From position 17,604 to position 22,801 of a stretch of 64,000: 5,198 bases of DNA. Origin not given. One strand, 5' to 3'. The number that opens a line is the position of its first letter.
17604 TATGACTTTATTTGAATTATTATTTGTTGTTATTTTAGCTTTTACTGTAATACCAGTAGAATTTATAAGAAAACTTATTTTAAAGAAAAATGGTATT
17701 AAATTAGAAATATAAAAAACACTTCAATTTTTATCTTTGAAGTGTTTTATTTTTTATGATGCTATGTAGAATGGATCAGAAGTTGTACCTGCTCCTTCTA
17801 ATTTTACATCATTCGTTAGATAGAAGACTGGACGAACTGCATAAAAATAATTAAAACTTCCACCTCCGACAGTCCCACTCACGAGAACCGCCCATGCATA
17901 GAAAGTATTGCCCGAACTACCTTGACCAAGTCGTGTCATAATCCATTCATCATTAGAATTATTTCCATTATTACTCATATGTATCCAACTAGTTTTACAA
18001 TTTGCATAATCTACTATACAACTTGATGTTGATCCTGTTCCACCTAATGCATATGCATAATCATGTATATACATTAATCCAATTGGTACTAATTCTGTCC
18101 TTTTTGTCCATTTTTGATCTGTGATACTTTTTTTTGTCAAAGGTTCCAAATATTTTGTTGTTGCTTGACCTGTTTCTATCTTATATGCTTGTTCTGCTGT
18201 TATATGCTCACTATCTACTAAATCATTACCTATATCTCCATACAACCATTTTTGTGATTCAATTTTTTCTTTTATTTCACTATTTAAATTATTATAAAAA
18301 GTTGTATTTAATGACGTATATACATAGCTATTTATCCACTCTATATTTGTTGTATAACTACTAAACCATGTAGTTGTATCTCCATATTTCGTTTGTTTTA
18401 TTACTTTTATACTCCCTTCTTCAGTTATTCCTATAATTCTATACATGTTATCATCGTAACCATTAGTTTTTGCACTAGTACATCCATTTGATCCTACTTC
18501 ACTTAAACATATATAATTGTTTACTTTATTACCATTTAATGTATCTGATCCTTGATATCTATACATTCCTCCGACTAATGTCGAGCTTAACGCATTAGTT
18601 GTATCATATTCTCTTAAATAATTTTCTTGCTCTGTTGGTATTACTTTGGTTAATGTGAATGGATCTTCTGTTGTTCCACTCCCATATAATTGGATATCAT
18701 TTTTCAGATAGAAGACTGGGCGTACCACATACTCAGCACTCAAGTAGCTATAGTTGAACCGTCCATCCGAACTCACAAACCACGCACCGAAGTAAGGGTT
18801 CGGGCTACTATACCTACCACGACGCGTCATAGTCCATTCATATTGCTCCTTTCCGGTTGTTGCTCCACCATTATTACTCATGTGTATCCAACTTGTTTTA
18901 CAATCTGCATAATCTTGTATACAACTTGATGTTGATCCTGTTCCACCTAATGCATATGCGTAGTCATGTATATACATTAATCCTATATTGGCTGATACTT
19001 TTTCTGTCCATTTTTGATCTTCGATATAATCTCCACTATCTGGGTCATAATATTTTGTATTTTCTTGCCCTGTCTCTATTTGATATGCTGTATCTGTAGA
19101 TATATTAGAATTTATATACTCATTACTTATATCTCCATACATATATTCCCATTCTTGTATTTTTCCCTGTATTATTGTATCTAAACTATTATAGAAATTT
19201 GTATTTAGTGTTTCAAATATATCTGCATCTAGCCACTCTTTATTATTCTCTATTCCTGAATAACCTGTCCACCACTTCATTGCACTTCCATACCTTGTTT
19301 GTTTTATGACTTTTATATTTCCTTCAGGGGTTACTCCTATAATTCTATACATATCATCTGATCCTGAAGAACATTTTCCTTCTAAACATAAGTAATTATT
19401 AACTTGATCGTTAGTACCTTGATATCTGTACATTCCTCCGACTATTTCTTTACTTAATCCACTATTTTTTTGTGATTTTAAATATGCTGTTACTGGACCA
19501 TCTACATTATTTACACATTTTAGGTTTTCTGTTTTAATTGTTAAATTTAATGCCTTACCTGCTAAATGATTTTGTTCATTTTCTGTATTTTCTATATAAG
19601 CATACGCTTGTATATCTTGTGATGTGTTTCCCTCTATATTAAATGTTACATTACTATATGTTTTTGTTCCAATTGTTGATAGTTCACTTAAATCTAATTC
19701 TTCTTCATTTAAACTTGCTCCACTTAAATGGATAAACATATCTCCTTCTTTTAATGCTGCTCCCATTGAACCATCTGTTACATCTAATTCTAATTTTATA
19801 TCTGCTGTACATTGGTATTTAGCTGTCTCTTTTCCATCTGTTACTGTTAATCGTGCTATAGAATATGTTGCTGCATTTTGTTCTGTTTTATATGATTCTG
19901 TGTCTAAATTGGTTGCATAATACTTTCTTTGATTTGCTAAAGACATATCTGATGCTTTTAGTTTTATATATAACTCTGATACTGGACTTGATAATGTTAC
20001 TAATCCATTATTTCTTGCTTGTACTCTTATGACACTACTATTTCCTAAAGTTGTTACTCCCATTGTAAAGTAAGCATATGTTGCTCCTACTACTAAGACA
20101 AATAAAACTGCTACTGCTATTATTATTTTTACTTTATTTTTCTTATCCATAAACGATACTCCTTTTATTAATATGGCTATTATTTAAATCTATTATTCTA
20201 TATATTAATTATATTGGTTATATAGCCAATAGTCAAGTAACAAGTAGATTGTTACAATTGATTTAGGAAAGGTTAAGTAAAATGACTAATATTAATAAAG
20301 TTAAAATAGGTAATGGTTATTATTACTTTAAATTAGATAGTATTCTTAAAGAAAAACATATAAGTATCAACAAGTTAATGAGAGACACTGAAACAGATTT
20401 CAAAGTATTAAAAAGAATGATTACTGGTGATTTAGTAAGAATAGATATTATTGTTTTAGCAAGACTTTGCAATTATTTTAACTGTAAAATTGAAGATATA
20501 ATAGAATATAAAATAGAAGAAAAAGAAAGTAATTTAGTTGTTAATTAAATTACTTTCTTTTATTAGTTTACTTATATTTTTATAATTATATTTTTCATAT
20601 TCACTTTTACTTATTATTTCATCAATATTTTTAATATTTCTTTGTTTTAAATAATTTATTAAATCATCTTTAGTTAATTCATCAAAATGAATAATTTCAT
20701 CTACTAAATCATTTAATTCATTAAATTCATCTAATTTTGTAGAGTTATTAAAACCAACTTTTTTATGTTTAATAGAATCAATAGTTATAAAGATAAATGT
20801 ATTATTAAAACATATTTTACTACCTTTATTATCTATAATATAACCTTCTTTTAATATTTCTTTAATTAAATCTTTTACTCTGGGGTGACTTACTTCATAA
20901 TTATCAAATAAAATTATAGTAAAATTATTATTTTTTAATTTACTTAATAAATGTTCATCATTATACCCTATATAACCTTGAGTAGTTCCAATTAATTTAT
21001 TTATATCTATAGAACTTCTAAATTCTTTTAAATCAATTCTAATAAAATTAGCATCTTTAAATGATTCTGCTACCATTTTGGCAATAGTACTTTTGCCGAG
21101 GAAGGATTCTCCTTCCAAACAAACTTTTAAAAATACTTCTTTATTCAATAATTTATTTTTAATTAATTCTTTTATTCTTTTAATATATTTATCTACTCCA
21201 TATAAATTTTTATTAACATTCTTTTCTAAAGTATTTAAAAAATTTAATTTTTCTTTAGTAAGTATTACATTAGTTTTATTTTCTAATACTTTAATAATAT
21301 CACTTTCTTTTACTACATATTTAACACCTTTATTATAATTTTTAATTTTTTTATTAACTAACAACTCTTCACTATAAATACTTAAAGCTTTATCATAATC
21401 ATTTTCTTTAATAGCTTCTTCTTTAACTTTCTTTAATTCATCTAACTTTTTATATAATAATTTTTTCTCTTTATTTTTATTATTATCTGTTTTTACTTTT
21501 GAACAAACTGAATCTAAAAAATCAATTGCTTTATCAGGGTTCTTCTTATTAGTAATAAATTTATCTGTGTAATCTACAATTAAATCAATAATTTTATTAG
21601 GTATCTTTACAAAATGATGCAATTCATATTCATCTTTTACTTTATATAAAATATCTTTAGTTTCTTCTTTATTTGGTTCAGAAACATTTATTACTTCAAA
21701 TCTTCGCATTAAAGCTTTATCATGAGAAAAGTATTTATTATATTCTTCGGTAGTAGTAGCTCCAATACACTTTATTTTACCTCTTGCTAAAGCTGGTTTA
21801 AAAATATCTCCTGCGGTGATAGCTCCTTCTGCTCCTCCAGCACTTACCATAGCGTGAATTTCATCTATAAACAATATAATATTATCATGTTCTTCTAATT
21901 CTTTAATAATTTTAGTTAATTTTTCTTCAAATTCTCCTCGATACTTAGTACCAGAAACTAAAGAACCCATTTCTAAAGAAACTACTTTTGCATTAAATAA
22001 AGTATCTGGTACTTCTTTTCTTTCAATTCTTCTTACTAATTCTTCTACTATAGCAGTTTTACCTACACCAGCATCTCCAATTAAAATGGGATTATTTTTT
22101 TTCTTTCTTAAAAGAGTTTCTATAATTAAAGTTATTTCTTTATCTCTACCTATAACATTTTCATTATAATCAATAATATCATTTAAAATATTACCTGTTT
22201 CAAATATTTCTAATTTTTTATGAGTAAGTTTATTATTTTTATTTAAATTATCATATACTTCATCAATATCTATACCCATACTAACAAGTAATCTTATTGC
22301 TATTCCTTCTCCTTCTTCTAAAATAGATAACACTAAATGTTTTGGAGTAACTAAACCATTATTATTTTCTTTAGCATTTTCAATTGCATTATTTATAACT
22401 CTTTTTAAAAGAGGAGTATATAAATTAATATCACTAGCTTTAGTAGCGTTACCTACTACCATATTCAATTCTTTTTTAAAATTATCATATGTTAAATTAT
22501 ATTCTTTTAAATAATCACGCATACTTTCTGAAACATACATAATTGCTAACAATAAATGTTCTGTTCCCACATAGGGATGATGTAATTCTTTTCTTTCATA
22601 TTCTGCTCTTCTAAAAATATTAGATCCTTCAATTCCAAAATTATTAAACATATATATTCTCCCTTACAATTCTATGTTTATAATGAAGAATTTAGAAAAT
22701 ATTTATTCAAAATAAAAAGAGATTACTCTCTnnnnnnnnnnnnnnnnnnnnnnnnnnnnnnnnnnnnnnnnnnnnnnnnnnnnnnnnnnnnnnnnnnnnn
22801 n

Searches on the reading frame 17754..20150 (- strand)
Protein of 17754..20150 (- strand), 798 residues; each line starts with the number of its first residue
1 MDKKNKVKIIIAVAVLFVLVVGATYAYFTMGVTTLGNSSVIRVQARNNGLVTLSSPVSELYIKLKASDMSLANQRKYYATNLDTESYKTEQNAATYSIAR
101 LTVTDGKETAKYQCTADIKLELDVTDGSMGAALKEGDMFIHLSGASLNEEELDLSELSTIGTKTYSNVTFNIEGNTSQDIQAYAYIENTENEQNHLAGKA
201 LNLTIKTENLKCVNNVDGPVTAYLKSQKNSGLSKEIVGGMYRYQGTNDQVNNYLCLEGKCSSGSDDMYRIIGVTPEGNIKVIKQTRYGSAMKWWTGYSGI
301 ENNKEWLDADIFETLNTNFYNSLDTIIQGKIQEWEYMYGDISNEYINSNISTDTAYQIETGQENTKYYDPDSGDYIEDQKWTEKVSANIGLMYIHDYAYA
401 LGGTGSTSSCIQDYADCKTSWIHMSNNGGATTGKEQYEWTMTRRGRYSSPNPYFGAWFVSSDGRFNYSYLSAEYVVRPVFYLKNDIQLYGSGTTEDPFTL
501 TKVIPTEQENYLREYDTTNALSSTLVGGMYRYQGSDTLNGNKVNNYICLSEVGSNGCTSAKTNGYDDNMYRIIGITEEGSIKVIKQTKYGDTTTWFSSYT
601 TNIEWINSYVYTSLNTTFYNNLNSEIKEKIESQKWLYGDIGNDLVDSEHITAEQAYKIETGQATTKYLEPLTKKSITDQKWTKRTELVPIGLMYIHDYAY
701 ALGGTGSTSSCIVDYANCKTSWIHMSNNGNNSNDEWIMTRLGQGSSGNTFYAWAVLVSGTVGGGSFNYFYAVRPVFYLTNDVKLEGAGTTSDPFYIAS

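Call 10: search_protein_families(library=pfam, proteins=[window:17754-20150:-], max_evalue=0.1)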
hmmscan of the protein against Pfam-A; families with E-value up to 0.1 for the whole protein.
window:17754-20150:- (798 aa): 3 families
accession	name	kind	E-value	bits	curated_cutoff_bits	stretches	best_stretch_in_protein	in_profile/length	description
PF19789.6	DUF6273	-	0.00024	21.4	23.5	1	588-635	19-63/172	Domain of unknown function (DUF6273)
PF13786.12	DUF4179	-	0.041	14.7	30.1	0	3-32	3-32/94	Domain of unknown function (DUF4179)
PF13734.11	Inhibitor_I69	-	0.083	13.8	25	0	566-602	63-97/98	Spi protease inhibitor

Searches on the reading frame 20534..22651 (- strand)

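Call 10: search_protein_families(library=pfam, proteins=[window:20534-22651:-], max_evalue=0.1)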
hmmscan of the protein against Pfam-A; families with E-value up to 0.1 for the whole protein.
window:20534-22651:- (705 aa): 20 families
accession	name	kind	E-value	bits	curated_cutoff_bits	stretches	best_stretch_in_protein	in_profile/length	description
PF00004.35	AAA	-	2.4e-21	77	21.2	2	189-321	2-126/131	ATPase family associated with various cellular activities (AAA)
PF17871.7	AAA_lid_9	-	1.9e-20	73.2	22.8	1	328-423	2-98/104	AAA lid domain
PF07724.20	AAA_2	-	4.6e-18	66.2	27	1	511-623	7-122/166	AAA domain (Cdc48 subfamily)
PF02861.25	Clp_N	-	5.3e-18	65.4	20.7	2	93-137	5-49/53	Clp amino terminal domain, pathogenicity island component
PF23569.1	NBD_SMAX1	-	6e-10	39.6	27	1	171-252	17-98/212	SMAX1 nucleotide binding domain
PF13401.12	AAA_22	-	1.9e-09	38.4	27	1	184-268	4-96/130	AAA domain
PF13191.12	AAA_16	-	2.2e-09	38.5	32.6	1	166-212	2-51/167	AAA ATPase domain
PF00158.32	Sigma54_activat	-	1.9e-08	34.6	20.2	2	173-269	8-106/168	Sigma-54 interaction domain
PF05621.17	TniB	-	5.3e-07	29.7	22.4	1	178-324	28-185/189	Bacterial TniB protein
PF07728.20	AAA_5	-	1.6e-06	28.6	22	1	189-266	3-76/139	AAA domain (dynein-related subfamily)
PF12775.13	AAA_7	-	0.00013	22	25.8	1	174-218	23-66/181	P-loop containing dynein motor region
PF05496.18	RuvB_N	-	0.00014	22.1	27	0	222-269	51-97/159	Holliday junction DNA helicase RuvB P-loop domain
PF13238.12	AAA_18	-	0.00057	20.8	29.4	1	189-261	2-76/128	AAA domain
PF13173.12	AAA_14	-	0.0013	19.2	27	1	189-268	6-74/129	AAA domain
PF05729.18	NACHT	-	0.0018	18.6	26.7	0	189-218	4-33/167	NACHT domain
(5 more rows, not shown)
